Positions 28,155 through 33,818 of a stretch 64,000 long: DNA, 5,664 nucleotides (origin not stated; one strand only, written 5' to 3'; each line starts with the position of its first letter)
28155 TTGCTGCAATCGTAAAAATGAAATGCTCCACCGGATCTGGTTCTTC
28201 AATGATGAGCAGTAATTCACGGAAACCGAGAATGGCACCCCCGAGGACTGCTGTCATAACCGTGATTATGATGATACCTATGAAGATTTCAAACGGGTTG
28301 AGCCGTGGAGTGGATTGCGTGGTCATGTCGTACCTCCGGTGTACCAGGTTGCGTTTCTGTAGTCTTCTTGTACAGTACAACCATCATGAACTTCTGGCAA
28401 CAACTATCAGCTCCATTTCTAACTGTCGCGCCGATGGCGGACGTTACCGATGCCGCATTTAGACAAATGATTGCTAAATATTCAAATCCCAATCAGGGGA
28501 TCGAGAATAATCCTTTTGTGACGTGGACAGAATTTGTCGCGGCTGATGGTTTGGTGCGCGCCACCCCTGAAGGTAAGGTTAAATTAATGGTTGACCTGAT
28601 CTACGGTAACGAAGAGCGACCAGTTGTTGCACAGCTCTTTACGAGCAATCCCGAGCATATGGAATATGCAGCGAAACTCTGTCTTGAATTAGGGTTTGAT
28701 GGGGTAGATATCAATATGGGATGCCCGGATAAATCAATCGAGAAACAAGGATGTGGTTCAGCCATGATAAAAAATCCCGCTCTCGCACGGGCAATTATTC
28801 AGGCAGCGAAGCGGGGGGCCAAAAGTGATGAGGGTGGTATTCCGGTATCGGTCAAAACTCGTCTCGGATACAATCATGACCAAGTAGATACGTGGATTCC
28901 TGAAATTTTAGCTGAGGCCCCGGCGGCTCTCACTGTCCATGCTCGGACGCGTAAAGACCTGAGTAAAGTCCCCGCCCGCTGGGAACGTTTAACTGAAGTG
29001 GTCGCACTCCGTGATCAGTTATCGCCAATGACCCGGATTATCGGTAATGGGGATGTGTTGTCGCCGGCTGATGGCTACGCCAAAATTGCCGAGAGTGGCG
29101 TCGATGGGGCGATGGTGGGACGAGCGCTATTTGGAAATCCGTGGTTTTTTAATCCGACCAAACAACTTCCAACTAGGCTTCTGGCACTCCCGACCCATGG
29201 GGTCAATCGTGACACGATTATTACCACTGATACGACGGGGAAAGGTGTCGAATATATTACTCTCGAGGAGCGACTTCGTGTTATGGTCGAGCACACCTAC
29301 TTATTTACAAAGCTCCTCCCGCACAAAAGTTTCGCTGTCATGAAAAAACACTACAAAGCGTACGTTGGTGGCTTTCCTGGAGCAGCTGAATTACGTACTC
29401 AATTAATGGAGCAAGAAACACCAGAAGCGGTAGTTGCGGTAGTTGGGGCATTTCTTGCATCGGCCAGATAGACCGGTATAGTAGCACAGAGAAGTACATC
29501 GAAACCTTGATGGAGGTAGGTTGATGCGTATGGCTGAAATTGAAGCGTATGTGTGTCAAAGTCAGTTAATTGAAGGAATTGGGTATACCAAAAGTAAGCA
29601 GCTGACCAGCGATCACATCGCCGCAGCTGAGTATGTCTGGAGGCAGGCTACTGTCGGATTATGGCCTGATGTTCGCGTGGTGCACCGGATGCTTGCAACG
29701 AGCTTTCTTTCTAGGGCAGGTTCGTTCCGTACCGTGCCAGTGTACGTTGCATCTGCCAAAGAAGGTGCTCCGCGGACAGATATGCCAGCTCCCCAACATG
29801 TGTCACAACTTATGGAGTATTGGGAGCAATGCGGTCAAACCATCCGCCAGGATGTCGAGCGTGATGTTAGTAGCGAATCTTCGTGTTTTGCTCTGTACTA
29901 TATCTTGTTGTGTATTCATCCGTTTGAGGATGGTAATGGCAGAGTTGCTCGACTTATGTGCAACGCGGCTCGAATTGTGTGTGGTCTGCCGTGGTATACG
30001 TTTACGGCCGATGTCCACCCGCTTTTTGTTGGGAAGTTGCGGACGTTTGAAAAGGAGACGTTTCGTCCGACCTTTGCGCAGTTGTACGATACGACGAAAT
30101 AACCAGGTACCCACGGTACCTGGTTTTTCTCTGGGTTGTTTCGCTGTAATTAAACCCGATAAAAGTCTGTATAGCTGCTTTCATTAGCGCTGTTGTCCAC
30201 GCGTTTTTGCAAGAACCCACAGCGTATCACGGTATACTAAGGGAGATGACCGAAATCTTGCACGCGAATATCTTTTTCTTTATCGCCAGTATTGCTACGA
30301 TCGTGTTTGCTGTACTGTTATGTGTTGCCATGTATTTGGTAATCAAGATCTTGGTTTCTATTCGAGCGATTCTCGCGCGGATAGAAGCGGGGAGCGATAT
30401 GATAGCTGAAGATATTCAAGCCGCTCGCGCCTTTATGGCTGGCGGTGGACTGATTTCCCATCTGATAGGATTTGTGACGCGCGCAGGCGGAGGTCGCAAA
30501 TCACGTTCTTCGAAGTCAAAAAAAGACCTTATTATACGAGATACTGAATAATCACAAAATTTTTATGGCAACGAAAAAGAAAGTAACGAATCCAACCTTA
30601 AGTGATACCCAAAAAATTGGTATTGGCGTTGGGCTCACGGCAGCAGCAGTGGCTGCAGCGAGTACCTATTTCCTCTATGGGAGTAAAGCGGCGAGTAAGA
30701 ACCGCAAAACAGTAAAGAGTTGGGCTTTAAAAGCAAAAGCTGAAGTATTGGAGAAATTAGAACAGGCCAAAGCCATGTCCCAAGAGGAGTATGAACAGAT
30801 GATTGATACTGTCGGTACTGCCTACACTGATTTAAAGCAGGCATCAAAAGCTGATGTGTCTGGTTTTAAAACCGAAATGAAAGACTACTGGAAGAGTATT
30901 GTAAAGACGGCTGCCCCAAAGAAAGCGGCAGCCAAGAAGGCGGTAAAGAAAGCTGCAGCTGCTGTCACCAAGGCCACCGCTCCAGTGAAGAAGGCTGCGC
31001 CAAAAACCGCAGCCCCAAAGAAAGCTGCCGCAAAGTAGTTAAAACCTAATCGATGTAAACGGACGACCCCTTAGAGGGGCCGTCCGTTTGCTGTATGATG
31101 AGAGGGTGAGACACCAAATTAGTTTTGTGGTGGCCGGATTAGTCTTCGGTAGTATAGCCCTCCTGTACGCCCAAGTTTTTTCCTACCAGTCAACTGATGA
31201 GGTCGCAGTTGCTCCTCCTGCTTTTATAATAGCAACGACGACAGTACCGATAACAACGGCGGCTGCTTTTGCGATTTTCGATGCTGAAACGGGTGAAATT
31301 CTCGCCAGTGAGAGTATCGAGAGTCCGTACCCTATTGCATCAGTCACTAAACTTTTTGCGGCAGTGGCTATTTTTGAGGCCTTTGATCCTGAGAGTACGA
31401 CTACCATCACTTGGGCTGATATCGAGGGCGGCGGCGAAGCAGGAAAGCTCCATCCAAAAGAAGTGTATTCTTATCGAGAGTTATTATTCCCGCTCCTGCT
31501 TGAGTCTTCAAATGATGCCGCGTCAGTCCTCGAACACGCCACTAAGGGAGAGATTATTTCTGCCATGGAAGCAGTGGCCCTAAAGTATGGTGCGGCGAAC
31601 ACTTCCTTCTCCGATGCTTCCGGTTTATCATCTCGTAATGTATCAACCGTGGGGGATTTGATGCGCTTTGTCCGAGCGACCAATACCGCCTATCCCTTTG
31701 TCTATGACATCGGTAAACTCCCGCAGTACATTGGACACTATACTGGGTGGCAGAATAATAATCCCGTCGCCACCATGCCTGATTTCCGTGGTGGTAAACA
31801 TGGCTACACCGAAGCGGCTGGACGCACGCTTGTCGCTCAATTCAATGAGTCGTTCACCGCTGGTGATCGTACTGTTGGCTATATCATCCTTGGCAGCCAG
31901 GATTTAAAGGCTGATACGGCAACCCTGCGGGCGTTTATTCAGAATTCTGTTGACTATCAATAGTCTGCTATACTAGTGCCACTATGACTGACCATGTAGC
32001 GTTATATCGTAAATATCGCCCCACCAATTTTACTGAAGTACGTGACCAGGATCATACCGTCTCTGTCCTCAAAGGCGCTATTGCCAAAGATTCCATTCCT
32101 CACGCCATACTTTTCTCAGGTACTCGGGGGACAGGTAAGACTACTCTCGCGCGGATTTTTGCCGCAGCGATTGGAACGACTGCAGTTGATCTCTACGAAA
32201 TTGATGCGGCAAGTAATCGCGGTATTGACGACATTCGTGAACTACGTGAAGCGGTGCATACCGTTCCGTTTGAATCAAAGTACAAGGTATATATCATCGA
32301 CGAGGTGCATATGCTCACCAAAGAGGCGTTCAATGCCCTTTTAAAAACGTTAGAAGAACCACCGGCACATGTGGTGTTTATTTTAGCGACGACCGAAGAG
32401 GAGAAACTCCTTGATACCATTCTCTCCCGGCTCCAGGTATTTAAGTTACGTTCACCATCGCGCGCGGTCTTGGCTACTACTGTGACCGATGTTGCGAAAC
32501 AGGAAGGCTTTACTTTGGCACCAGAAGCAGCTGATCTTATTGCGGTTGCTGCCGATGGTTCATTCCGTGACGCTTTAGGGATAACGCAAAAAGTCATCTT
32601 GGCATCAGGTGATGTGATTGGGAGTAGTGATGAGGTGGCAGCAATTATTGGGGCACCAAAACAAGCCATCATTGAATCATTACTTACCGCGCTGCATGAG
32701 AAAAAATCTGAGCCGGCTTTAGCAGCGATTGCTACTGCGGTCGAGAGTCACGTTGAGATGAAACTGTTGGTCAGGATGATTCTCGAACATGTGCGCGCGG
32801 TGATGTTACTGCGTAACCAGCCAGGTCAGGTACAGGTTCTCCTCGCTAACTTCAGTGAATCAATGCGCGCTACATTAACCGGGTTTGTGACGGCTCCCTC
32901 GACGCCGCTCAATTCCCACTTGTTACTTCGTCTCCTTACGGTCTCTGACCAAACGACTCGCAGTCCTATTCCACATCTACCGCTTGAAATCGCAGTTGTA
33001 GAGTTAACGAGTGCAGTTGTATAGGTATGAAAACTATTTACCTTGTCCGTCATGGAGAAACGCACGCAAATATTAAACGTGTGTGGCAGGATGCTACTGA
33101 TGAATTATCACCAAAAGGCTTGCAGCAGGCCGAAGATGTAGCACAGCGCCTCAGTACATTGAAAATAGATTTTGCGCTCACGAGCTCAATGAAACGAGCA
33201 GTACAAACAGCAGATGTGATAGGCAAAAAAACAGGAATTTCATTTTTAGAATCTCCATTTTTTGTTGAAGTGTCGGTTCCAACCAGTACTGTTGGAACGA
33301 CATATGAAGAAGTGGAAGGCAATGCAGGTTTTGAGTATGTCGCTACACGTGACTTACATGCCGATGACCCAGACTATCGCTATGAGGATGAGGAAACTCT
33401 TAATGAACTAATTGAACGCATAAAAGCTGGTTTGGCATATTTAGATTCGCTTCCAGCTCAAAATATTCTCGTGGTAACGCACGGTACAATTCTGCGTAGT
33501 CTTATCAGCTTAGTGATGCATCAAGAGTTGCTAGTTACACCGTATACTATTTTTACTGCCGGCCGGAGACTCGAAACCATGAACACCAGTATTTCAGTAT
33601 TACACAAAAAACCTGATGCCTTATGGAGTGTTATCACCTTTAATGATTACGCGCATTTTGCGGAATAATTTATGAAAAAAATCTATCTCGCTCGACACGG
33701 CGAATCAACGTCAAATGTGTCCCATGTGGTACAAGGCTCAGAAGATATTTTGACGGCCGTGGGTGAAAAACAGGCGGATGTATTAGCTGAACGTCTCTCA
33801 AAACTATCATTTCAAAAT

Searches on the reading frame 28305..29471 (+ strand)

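Call 12: search_protein_families(library=pfam, proteins=[window:28305-29471:+], max_evalue=0.001)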
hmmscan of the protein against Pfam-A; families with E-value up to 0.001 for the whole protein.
window:28305-29471:+ (388 aa): 1 family
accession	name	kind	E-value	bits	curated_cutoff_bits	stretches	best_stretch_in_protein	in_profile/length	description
PF01207.24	Dus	-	4.6e-55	187.4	20.4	1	41-380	2-302/311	Dihydrouridine synthase (Dus)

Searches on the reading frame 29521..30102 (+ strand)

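Call 12: search_protein_families(library=pfam, proteins=[window:29521-30102:+], max_evalue=0.001)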
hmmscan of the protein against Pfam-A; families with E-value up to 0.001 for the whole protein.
window:29521-30102:+ (193 aa): 1 family
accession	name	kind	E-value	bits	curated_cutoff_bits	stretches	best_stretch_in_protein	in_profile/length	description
PF02661.23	Fic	-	5.1e-13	50.1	24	1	50-149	6-91/93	Fic/DOC family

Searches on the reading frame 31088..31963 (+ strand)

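Call 12: search_protein_families(library=pfam, proteins=[window:31088-31963:+], max_evalue=0.001)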
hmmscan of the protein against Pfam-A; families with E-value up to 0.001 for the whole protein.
window:31088-31963:+ (291 aa): 2 families
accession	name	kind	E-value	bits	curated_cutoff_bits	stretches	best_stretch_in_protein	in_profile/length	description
PF00768.25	Peptidase_S11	-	5.5e-25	88.7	27.6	1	52-252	6-223/239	D-alanyl-D-alanine carboxypeptidase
PF13354.11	Beta-lactamase2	-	1.7e-05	24.7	22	1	65-196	6-144/214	Beta-lactamase enzyme family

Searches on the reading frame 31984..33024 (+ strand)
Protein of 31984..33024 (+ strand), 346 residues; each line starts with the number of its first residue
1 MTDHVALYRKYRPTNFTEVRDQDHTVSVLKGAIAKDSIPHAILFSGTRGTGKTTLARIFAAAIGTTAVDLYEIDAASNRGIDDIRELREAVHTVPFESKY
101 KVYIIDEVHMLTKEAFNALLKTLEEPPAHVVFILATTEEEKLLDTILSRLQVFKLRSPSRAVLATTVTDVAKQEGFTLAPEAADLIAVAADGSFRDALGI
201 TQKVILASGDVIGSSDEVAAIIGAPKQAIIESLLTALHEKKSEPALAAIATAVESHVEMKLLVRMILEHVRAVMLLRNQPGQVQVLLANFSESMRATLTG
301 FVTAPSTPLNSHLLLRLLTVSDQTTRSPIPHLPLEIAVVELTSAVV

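Call 12: search_protein_families(library=pfam, proteins=[window:31984-33024:+], max_evalue=0.001)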
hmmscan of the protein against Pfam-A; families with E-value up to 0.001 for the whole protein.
window:31984-33024:+ (346 aa): 13 families
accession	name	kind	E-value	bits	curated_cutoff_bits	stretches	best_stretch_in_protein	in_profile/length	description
PF13177.12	DNA_pol3_delta2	-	2e-35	122.6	27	2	78-157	80-159/161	DNA polymerase III, delta subunit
PF00004.35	AAA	-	3.8e-15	56.9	21.2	1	42-152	1-125/131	ATPase family associated with various cellular activities (AAA)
PF22608.2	DNAX_ATPase_lid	-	1e-07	32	27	1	166-206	5-45/49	DNA polymerase III clamp loader subunit, ATPase lid domain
PF13401.12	AAA_22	-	1.2e-07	32.5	27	1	42-139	8-125/130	AAA domain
PF07728.20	AAA_5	-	6.3e-07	29.9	22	1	42-129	2-96/139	AAA domain (dynein-related subfamily)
PF13173.12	AAA_14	-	1.1e-06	29.1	27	1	41-145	4-106/129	AAA domain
PF05496.18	RuvB_N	-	1.5e-06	28.5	27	1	12-126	2-111/159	Holliday junction DNA helicase RuvB P-loop domain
PF06068.19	TIP49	-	4.6e-06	26.5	23.8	0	102-137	277-311/347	TIP49 P-loop domain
PF13604.12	AAA_30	-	1.9e-05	24.9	27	1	43-133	22-122/191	AAA domain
PF13521.12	AAA_28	-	0.00012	22.7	27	0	42-89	2-49/164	AAA domain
PF12169.13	DNA_pol3_gamma3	-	0.00012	22.3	24.4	1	216-343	4-129/143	DNA polymerase III subunits gamma and tau domain III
PF13191.12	AAA_16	-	0.00055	20.9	32.6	0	36-66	21-51/167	AAA ATPase domain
PF13479.12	AAA_24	-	0.00061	20.1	27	0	42-114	5-79/195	AAA domain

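Call 17: find_related_loci(query=window:31984-33024:+, collection=genome_contigs, flank=10000)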
Query window:31984-33024:+ (346 aa) in genome_contigs; peptide patterns used: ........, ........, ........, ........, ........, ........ (x = any residue, [..] = any of these).
600 stretches matched a pattern (row limit reached: there are more); 593 encode a relative of the query (tblastn E <= 1e-3); the best 80 are kept; 80 distinct loci.
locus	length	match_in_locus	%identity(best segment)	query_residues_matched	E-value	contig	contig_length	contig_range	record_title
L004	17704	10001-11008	54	6-341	4e-112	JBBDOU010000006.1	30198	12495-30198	MAG: Candidatus Paceibacterota bacterium isolate LejiaB_42_15 Lejia_B_1825_length_30198_cov_9, whole genome shotgun sequ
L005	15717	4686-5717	49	3-346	2e-107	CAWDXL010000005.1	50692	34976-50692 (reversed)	MAG: Candidatus Parcubacteria bacterium isolate MFD01223.bin.2.9 genome assembly, contig: contig_112830, whole genome sh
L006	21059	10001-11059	48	1-343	6e-100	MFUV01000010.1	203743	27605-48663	MAG: Candidatus Nomurabacteria bacterium RIFCSPLOWO2_01_FULL_39_18 rifcsplowo2_01_scaffold_49, whole genome shotgun sequ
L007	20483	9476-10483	53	5-340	8e-100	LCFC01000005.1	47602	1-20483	MAG: Parcubacteria group bacterium GW2011_GWA2_43_11 UV60_C0005, whole genome shotgun sequence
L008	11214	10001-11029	47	1-344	4e-95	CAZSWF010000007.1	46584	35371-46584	MAG TPA_asm: uncultured Candidatus Saccharibacteria bacterium isolate SRP286056_co3_87 genome assembly, contig: NODE_416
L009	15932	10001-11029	47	1-343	6e-90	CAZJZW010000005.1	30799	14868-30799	MAG TPA_asm: uncultured Candidatus Saccharibacteria bacterium isolate SRP219642_co7_382 genome assembly, contig: NODE_19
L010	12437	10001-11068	40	3-341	1e-71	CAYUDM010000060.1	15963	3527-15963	MAG TPA_asm: uncultured Smithella sp. isolate binchicken_co42_513 genome assembly, contig: NODE_5156_length_15963_cov_5.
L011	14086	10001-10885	46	7-277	2e-71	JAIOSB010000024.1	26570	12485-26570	MAG: bacterium isolate SMBSF33 bin_103_k127_738946, whole genome shotgun sequence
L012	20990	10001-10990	40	3-302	1e-68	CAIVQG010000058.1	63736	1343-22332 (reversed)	MAG: uncultured delta proteobacterium isolate AlinenLipids_bin-4002 genome assembly, contig: bin-4002:58/83, whole genom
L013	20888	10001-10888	44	3-277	8e-69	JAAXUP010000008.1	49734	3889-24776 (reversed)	MAG: Eubacteriaceae bacterium isolate W4_Combined_metabat2_052 W4_Combined_metabat2_052_NODE_118, whole genome shotgun s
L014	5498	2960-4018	39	6-342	1e-67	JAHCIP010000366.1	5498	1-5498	MAG: Anaerolineae bacterium isolate TGS_CHL14 CHL14_366, whole genome shotgun sequence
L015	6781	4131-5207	38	1-341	1e-67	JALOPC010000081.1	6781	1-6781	MAG: Syntrophales bacterium isolate Prado119 scaffold_14080, whole genome shotgun sequence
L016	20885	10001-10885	42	3-277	1e-67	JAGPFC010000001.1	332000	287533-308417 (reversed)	MAG: Smithella sp. isolate Gw_SlDig_bin_149 Gw_SlDig_15_length_332000_cov_17.256574, whole genome shotgun sequence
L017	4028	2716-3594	44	4-277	7e-68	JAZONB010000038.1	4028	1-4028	MAG: Acutalibacteraceae bacterium isolate T1900045643_YK20190337.MAGScoT_cleanbin_000020 SGB_8145_k141_1314788, whole ge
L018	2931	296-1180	43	3-277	1e-67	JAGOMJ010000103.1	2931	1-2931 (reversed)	MAG: Smithella sp. isolate Go_SlDig_bin_11 Go_SlDig_135038_length_2931_cov_39.909058, whole genome shotgun sequence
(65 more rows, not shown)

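Call 19: find_encoding_contigs(protein=P0130, flank=10000, max_places=2)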
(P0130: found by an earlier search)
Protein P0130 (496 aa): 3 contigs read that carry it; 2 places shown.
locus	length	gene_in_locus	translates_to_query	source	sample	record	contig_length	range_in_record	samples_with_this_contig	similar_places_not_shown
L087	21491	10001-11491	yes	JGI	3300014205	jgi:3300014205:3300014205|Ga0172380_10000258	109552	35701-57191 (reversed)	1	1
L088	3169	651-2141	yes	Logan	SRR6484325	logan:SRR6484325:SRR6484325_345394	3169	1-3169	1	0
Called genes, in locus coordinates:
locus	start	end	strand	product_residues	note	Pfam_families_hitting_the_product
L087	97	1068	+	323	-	PF13310:Virulence_RhuM, PF02661:Fic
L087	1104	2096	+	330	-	PF00005:ABC_tran, PF13304:AAA_21 (weak)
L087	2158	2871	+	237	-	PF06182:ABC2_membrane_6 (weak)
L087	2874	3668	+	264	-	PF06182:ABC2_membrane_6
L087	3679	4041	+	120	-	PF00719:Pyrophosphatase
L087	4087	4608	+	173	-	PF08433:KTI12, PF13238:AAA_18 (weak), PF13671:AAA_33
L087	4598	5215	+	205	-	-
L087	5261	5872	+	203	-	-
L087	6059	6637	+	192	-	PF00300:His_Phos_1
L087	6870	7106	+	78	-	PF15919:HicB_lk_antitox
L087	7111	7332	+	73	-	PF07927:HicA_toxin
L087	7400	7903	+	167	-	PF00293:NUDIX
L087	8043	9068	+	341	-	PF02661:Fic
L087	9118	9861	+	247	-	-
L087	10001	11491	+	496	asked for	PF00587:tRNA-synt_2b, PF03129:HGTP_anticodon, PF09180:ProRS-C_1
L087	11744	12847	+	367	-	PF13433:Peripla_BP_5 (faint), PF13458:Peripla_BP_6, PF01094:ANF_receptor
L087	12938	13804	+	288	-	PF02653:BPD_transp_2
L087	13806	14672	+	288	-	PF02653:BPD_transp_2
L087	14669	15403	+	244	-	PF02463:SMC_N, PF13476:AAA_23 (weak), PF00005:ABC_tran, PF13175:AAA_15 (faint), PF13304:AAA_21 (weak)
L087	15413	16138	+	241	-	PF02463:SMC_N (faint), PF00005:ABC_tran, PF13304:AAA_21 (faint)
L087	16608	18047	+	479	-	PF00587:tRNA-synt_2b, PF03129:HGTP_anticodon, PF09180:ProRS-C_1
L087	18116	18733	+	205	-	-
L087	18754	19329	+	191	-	PF24827:AstE_AspA_cat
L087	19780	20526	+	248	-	PF00892:EamA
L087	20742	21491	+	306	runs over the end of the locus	PF00892:EamA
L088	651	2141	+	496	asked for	PF00587:tRNA-synt_2b, PF03129:HGTP_anticodon, PF09180:ProRS-C_1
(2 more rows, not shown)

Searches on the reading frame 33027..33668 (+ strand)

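Call 12: search_protein_families(library=pfam, proteins=[window:33027-33668:+], max_evalue=0.001)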
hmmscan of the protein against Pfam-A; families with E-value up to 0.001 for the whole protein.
window:33027-33668:+ (213 aa): 1 family
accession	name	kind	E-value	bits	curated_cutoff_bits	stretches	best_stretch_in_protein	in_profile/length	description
PF00300.27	His_Phos_1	-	2.8e-33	115.6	21.7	1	4-206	1-192/194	Histidine phosphatase superfamily (branch 1)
